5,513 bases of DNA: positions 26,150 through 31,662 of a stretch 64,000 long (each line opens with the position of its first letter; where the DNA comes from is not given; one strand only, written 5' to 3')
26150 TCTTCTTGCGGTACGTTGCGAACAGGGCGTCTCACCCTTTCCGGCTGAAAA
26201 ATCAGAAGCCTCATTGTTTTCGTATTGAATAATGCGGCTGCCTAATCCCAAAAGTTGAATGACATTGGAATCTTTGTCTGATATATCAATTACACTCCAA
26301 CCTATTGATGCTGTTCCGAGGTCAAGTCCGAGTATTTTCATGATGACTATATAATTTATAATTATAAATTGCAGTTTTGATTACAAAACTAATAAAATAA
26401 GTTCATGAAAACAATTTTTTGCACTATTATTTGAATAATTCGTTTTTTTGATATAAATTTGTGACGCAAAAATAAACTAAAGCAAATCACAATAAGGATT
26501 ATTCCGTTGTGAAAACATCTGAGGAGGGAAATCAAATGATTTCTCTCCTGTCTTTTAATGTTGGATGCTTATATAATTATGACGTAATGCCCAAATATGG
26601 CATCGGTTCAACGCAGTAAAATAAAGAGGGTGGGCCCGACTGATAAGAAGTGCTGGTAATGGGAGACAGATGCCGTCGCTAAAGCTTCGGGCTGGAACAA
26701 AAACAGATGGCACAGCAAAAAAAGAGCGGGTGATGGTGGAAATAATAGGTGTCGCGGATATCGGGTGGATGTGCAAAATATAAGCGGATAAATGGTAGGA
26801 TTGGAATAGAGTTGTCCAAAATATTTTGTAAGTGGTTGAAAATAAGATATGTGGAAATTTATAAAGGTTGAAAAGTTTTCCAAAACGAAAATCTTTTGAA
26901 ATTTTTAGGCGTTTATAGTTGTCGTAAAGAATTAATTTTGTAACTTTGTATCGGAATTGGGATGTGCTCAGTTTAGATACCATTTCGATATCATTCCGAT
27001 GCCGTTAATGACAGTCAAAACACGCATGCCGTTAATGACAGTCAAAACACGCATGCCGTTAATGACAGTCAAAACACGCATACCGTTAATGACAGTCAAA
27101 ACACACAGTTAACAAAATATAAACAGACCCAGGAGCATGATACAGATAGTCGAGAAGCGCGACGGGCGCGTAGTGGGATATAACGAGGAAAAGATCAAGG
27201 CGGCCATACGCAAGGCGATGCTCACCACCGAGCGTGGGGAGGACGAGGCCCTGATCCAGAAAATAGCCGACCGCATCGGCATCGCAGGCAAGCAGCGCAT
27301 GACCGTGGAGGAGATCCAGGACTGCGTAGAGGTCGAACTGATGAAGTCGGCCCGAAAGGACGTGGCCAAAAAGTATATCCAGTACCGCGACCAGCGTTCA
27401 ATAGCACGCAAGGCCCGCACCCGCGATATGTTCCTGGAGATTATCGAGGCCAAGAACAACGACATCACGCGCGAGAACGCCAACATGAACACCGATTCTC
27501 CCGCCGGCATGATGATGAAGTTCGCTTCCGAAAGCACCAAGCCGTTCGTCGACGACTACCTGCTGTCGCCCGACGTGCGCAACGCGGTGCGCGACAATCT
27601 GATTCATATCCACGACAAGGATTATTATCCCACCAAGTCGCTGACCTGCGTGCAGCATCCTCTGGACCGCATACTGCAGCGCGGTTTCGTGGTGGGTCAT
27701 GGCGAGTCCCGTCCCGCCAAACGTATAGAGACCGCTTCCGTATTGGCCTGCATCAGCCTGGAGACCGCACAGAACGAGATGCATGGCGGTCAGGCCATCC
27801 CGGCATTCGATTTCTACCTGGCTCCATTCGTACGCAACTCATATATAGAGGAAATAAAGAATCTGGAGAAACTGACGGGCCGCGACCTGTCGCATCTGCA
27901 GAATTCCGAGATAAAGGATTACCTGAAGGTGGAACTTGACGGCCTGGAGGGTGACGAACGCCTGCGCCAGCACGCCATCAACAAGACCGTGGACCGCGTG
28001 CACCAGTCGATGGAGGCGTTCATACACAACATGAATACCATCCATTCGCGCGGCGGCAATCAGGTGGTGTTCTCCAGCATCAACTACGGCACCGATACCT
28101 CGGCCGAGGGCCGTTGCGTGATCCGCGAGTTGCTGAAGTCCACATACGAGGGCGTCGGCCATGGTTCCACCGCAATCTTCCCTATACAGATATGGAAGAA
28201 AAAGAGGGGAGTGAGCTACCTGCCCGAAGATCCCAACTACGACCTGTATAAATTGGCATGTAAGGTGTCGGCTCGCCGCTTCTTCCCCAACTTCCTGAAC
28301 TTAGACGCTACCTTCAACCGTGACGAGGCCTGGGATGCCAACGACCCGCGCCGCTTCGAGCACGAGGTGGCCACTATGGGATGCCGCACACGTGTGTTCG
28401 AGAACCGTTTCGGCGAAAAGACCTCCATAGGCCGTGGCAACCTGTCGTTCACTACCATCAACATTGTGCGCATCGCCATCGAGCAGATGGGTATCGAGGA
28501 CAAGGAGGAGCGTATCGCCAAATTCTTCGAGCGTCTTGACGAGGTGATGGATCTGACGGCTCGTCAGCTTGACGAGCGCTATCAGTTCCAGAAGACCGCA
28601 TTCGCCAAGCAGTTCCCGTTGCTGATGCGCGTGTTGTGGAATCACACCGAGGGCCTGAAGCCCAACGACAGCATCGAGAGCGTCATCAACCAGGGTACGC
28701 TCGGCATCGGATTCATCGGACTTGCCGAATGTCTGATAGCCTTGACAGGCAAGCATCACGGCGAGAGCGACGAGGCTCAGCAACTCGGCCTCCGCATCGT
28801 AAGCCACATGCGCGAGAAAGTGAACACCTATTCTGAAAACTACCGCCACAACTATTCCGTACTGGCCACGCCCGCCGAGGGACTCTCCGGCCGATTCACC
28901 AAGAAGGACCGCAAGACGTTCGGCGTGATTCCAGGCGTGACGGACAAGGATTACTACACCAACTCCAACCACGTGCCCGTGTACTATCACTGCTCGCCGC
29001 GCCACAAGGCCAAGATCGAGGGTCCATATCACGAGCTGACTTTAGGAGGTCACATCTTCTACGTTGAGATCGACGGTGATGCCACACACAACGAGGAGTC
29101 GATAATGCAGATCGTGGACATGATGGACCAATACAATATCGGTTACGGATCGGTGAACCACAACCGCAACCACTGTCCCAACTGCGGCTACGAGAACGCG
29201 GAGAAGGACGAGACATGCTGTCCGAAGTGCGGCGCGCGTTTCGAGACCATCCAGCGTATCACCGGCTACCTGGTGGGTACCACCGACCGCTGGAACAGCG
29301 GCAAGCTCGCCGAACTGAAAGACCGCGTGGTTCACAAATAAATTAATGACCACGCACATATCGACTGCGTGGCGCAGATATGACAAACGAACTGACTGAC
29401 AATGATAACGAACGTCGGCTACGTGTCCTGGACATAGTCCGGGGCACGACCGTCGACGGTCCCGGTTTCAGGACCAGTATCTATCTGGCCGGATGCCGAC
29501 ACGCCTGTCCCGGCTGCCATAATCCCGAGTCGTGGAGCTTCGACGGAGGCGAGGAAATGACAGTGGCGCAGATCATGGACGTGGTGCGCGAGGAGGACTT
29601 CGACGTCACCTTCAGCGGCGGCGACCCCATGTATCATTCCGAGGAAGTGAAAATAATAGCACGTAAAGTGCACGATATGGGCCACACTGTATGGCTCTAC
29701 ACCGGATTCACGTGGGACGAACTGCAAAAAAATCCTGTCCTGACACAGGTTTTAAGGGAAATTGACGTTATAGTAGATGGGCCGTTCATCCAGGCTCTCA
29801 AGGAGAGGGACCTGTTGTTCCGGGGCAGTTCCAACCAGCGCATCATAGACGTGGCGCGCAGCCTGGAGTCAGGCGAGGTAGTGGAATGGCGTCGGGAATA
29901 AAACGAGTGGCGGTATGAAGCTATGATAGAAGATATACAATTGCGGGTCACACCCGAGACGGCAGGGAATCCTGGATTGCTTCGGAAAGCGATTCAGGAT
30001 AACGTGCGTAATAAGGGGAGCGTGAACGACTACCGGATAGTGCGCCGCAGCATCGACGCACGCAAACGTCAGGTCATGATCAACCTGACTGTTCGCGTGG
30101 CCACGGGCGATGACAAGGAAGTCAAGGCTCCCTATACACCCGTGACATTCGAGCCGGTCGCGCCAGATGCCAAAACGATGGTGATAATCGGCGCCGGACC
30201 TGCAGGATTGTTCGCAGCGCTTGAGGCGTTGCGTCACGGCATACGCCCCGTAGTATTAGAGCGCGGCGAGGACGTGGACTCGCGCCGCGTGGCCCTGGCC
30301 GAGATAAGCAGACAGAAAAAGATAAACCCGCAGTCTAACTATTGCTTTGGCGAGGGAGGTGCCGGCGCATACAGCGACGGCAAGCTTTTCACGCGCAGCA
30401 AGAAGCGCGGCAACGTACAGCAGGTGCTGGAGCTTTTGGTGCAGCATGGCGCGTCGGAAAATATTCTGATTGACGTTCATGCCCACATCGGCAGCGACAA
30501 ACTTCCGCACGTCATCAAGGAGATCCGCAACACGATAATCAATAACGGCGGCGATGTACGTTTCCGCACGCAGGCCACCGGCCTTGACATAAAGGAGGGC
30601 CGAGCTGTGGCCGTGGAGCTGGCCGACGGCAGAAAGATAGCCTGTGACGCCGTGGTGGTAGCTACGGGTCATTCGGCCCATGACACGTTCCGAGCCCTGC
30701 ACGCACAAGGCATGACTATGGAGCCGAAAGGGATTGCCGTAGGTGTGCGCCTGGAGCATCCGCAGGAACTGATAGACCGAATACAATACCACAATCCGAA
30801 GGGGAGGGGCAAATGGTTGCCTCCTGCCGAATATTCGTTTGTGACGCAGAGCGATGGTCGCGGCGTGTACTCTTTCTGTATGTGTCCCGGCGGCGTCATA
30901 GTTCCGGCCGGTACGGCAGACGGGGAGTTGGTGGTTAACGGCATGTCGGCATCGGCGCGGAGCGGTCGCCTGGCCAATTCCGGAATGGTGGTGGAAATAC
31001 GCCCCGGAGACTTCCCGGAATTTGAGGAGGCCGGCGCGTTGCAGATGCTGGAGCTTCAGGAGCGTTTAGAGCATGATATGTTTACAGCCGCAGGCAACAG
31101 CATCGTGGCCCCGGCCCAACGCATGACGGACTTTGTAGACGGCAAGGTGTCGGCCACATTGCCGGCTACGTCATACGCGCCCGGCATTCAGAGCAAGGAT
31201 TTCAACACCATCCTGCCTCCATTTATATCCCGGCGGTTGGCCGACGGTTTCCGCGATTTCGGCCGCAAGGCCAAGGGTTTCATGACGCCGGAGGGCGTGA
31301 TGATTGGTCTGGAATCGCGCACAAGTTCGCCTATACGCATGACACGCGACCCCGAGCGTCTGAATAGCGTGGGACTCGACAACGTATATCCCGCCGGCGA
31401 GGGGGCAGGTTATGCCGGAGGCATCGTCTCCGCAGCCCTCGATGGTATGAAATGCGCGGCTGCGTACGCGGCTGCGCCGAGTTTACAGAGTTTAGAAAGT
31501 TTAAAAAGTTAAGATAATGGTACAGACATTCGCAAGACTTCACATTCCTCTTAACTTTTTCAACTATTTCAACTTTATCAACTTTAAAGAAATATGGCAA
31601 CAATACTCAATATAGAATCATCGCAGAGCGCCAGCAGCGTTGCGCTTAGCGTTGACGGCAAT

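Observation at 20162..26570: Complete, compact type II-C CRISPR-Cas system: tracrRNA, cas9 (1242 aa), cas1, cas2, 11-spacer array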

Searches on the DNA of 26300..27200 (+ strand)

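Call 48: build_rna_model(alignment_id=A4, structure=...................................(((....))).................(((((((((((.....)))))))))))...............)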
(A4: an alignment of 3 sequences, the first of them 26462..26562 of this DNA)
Model R1 built from alignment A4 (3 sequences, 104 columns); structure: as given.
model positions 102; base pairs 14; branch points 1; effective number of sequences 1.05; information 0.589 bits per position. Calibrated on 0.2 Mb of random sequence (short: E-values are rough).
structure used (alignment columns):
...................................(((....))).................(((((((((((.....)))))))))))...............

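Call 49: search_with_rna_model(model_id=R1, sources=[window, L001, L002, L003, L004, L005, L006, L007, L008, L009, L010, L011, L012, L013, L014, L015, L016, L017, L018, L019, L020, L021, L022, L023, L024, L025, L026, L027, L028, L029, L030, L031, L032, L033, L034, L035, L036, L037, L038, L039, L040, L041, L042, L043, L044, L045, L046, L047, L048, L049, L050, L051, L052, L053, L054, L055, L056, L057, L058, L059, L060, L061, L062, L063, L064, L065, L066, L067, L068, L069, L070, L071, L072, L073, L074, L075, L076, L077, L078, L079, L080, L081, L082, L083, L084], max_evalue=0.01, make_alignment=true)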
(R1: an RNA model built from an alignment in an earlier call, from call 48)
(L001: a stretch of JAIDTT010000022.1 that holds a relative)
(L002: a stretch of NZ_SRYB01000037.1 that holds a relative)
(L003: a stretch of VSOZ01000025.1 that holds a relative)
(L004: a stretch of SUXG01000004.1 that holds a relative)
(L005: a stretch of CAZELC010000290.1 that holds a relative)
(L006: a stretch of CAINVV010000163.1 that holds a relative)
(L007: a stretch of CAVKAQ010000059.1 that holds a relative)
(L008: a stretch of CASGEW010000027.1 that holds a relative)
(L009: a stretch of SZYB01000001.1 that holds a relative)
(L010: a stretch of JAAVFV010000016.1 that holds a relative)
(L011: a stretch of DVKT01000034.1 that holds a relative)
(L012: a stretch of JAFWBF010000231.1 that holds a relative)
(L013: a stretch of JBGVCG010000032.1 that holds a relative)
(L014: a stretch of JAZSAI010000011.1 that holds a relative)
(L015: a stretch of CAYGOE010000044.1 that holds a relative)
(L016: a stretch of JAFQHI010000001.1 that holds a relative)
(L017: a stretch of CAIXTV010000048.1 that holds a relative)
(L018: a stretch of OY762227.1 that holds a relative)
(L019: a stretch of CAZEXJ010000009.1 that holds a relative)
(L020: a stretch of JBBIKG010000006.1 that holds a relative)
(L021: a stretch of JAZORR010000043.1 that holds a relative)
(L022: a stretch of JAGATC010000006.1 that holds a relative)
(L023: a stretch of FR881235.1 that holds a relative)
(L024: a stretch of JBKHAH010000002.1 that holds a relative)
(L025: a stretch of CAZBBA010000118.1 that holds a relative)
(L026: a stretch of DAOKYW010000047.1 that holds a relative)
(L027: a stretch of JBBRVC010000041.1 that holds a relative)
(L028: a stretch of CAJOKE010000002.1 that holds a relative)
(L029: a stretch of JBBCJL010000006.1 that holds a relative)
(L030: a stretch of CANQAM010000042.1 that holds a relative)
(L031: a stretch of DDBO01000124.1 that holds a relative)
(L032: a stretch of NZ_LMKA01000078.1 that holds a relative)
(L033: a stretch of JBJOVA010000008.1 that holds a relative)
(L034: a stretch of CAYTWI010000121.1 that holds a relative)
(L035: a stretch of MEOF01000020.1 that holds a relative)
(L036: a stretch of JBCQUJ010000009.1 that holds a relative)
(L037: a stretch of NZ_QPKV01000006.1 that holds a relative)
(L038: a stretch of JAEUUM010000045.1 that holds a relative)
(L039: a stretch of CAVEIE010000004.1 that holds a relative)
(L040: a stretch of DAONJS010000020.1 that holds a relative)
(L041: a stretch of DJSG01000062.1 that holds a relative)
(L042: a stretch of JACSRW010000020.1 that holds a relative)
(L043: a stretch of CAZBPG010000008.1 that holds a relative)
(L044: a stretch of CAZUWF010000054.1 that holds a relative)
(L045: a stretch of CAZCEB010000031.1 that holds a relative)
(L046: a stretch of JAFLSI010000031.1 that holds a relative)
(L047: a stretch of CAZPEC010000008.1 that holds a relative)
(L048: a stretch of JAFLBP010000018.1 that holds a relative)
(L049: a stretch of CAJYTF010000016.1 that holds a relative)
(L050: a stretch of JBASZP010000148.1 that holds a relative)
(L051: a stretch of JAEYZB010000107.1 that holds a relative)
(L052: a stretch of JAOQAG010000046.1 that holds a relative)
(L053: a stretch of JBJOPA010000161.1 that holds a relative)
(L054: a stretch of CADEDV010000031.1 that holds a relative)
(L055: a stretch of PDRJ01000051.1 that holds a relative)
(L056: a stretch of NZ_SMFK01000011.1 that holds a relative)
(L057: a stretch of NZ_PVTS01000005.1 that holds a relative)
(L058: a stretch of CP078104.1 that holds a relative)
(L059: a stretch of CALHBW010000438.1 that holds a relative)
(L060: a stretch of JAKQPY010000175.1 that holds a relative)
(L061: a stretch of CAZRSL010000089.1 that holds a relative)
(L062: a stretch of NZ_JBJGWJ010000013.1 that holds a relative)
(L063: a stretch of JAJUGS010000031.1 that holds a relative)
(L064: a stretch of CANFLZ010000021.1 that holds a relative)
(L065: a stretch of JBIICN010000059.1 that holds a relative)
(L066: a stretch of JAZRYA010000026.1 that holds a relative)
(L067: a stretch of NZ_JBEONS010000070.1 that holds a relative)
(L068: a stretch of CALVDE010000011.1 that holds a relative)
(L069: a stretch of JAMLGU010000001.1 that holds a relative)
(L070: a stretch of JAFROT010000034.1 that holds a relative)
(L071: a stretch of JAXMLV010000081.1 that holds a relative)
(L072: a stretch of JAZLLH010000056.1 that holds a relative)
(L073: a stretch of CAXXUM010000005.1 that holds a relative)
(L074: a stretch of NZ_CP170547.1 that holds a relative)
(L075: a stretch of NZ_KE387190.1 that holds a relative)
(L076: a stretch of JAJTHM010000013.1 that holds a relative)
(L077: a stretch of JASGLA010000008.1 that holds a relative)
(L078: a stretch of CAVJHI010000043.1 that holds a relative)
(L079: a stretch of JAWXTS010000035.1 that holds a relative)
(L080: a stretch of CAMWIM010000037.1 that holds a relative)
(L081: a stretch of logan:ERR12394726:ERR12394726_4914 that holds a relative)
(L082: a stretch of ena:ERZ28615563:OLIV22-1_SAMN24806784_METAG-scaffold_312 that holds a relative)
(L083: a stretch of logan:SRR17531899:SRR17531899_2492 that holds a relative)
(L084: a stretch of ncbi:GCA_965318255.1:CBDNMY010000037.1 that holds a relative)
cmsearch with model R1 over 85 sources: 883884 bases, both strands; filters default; matches with E-value up to 0.01: 79.
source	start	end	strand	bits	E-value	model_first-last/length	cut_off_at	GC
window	26461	26562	+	132.8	2e-22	1-102/102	no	0.33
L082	5781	5882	-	131.6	3.4e-22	1-102/102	no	0.34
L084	5768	5870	-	122.6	1.9e-20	1-102/102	no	0.41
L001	3847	3940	-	77.4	1.3e-11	1-102/102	no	0.35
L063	3863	3960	-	75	3.9e-11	1-102/102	no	0.4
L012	424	521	+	73.3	8.1e-11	1-102/102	no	0.34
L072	3828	3924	+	72.1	1.4e-10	1-102/102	no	0.37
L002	3676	3776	-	71.8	1.6e-10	1-102/102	no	0.36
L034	3864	3951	-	68.2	8.2e-10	1-102/102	no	0.36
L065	3869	3963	-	67.8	9.8e-10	1-102/102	no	0.36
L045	3834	3926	-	67.4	1.1e-09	1-102/102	no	0.32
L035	3869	3964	-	66.9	1.4e-09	1-102/102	no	0.29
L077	3157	3247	-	66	2.2e-09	1-102/102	no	0.38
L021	3802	3895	-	65.9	2.2e-09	1-102/102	no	0.34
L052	3879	3976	-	65.8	2.3e-09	1-102/102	no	0.35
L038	2097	2185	-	65.5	2.7e-09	1-102/102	no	0.36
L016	3827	3918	-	65.5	2.7e-09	1-102/102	no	0.37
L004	183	294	-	65.1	3.3e-09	1-102/102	no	0.34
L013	3850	3948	-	64.8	3.7e-09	1-102/102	no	0.33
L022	3832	3926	-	64.6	4.1e-09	1-102/102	no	0.35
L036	3819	3908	-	64.6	4.1e-09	1-102/102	no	0.34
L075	3725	3819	-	64.5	4.2e-09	1-102/102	no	0.27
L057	3837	3932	-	64.3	4.6e-09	1-102/102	no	0.4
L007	3869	3968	-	63.2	7.5e-09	1-102/102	no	0.34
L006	332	422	-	63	8.3e-09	1-102/102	no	0.37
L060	3831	3918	-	62.7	9.4e-09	1-102/102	no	0.39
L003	3836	3932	-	62.3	1.1e-08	1-102/102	no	0.36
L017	646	733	-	62.1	1.2e-08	1-102/102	no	0.39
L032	3808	3901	-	62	1.3e-08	1-102/102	no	0.3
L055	3729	3823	-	61.8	1.4e-08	1-102/102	no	0.41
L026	1916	2004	-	61.7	1.5e-08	1-102/102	no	0.35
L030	3814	3911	-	61.2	1.9e-08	1-102/102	no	0.4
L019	536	625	-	61.2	1.9e-08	1-102/102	no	0.4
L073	3810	3897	-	60.6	2.5e-08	1-102/102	no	0.38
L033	3871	3966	-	60.3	2.8e-08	1-102/102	no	0.3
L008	450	548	-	60.3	2.8e-08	1-102/102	no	0.44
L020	3863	3965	-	60.3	2.8e-08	1-102/102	no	0.37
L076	3776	3867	-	59.8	3.5e-08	1-102/102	no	0.33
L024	3873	3964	-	58.9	5.2e-08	1-102/102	no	0.37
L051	1049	1150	-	58.7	5.9e-08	1-102/102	no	0.38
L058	3803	3894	-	58.5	6.2e-08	1-102/102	no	0.33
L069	3815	3901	-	58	7.9e-08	1-102/102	no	0.34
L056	3781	3877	-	57.8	8.5e-08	1-102/102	no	0.33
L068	487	578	-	57.8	8.8e-08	1-102/102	no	0.36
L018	3862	3965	-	57.1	1.2e-07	1-102/102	no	0.36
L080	3824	3915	-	56.7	1.4e-07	1-102/102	no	0.37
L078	3835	3922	-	56.6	1.5e-07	1-102/102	no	0.39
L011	3788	3895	-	56.4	1.6e-07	1-102/102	no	0.35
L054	3835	3935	-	55.9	2e-07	1-102/102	no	0.36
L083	1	48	-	55.8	2.1e-07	1-48/102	3'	0.31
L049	3807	3898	-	55.6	2.3e-07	1-102/102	no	0.33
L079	3752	3859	-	53.2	6.9e-07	1-102/102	no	0.37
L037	3747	3825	-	53.1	7.3e-07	1-102/102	no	0.35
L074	3802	3901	-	53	7.4e-07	1-102/102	no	0.36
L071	3881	3980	-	52.8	8.2e-07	1-102/102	no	0.31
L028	9678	9773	+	52.1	1.1e-06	1-102/102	no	0.35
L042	3825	3903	-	51.7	1.4e-06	1-102/102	no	0.39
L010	3771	3871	-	51.5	1.4e-06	1-102/102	no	0.39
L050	72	158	-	51.2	1.6e-06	1-102/102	no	0.38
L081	1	48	-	51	1.8e-06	1-49/102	3'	0.33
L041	6779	6873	+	50.5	2.3e-06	1-102/102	no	0.41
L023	3831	3915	-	50.3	2.6e-06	1-102/102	no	0.38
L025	2972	3055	-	49.9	2.9e-06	1-102/102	no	0.35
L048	1463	1558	-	49.5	3.5e-06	1-102/102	no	0.4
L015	3741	3821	-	49.4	3.7e-06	1-102/102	no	0.37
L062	3817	3907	-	48.7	5.2e-06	1-102/102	no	0.38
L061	3388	3498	-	47.4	9.2e-06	1-102/102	no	0.38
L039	3744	3844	-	46.5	1.4e-05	1-102/102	no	0.33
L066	1681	1765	-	45.4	2.2e-05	1-102/102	no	0.4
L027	3889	3965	-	45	2.7e-05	1-102/102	no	0.4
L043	3894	3973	-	43.2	6.1e-05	1-102/102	no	0.34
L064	3868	3959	-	43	6.5e-05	1-102/102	no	0.38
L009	3827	3910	-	42.5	8.3e-05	1-102/102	no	0.33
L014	9734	9827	+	41.5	0.00013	1-102/102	no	0.37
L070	3811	3895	-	39.7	0.0003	1-102/102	no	0.44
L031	2201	2300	-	38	0.00062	1-102/102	no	0.38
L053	1448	1537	-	34.4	0.0032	1-102/102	no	0.37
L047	7730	7825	-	34.3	0.0034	1-102/102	no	0.41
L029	3445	3524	-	32.9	0.0061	20-102/102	no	0.38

Alignment A5: 79 matches aligned to the model, 159 columns, each read 5' to 3' on its own strand. Consensus structure (alignment columns), stored with it:
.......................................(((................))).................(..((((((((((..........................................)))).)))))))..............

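Call 59: search_rna_families(source=window, start=26300, end=27200, threshold=evalue, max_evalue=1)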
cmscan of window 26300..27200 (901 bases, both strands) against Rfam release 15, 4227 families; matches with E-value up to 1: 0.
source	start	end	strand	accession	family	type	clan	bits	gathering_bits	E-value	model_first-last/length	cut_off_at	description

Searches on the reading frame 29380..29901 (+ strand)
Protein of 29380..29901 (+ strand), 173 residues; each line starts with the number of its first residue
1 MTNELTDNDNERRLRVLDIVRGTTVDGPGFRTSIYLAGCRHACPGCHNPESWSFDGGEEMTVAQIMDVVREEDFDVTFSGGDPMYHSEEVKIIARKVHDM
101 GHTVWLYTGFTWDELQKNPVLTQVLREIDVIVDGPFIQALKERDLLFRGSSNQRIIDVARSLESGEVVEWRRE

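Call 84: search_protein_families(library=pfam, proteins=[window:29380-29901:+], max_evalue=0.001)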
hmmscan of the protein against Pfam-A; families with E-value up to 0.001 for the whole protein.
window:29380-29901:+ (173 aa): 2 families
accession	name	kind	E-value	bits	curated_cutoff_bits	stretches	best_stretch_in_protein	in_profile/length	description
PF13353.11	Fer4_12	-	2.1e-37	128.9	22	1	25-156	1-137/137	4Fe-4S single cluster domain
PF04055.27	Radical_SAM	-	5.3e-09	36.9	29.5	1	36-113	4-90/166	Radical SAM superfamily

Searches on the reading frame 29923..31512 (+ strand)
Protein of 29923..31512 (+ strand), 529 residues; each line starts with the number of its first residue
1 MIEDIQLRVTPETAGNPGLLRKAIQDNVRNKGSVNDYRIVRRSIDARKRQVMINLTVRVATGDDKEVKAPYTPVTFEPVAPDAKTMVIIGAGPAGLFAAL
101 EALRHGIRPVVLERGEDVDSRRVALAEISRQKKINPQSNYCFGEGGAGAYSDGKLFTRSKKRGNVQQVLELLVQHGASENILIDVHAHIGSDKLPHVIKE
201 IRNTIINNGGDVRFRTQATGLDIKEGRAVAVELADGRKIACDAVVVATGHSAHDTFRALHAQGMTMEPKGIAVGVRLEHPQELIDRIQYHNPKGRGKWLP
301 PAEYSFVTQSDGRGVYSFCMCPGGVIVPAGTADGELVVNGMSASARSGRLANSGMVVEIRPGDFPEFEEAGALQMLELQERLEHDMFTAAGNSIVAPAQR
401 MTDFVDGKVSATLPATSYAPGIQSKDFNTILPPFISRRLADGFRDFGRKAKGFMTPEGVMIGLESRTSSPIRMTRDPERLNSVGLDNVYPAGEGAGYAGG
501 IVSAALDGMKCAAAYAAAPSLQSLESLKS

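Call 84: search_protein_families(library=pfam, proteins=[window:29923-31512:+], max_evalue=0.001)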
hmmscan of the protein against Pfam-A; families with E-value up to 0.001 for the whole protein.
window:29923-31512:+ (529 aa): 13 families
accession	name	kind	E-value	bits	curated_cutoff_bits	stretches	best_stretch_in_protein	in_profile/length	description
PF21688.3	FAD-depend_C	-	4.1e-68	229.9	27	1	271-467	2-197/197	FAD-dependent protein, C-terminal domain-like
PF01266.30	DAO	-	2.5e-14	54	27.9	2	199-313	153-264/353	FAD dependent oxidoreductase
PF07992.20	Pyr_redox_2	-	1.9e-12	47.7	26.1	2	181-273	169-259/291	Pyridine nucleotide-disulphide oxidoreductase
PF03486.20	HI0933_like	-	1.4e-10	41.5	50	1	85-252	2-166/244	HI0933-like protein Rossmann domain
PF13738.12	Pyr_redox_3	-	3.2e-08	33.6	30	1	87-120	1-35/305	Pyridine nucleotide-disulphide oxidoreductase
PF00890.30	FAD_binding_2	-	2.6e-06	27.4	20.4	1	86-120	2-36/414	FAD binding domain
PF01593.30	Amino_oxidase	-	2.7e-06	27.4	19.8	1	183-252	199-258/443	Flavin containing amine oxidoreductase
PF13454.12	NAD_binding_9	-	3.8e-06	27.4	21.8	0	201-250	106-154/155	FAD-NAD(P)-binding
PF05834.18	Lycopene_cycl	-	1.3e-05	24.9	23.4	0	201-260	93-151/380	Lycopene cyclase protein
PF01494.25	FAD_binding_3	-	6.8e-05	22.7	22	1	86-116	4-34/349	FAD binding domain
PF01134.28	GIDA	-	0.00016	21.3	22.1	0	86-111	2-27/391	Glucose inhibited division protein A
PF13450.12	NAD_binding_8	-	0.00029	21.5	21.9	0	88-118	1-31/68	NAD(P)-binding Rossmann-like domain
PF12831.13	FAD_oxidored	-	0.00051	19.9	27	0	87-115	3-31/416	FAD dependent oxidoreductase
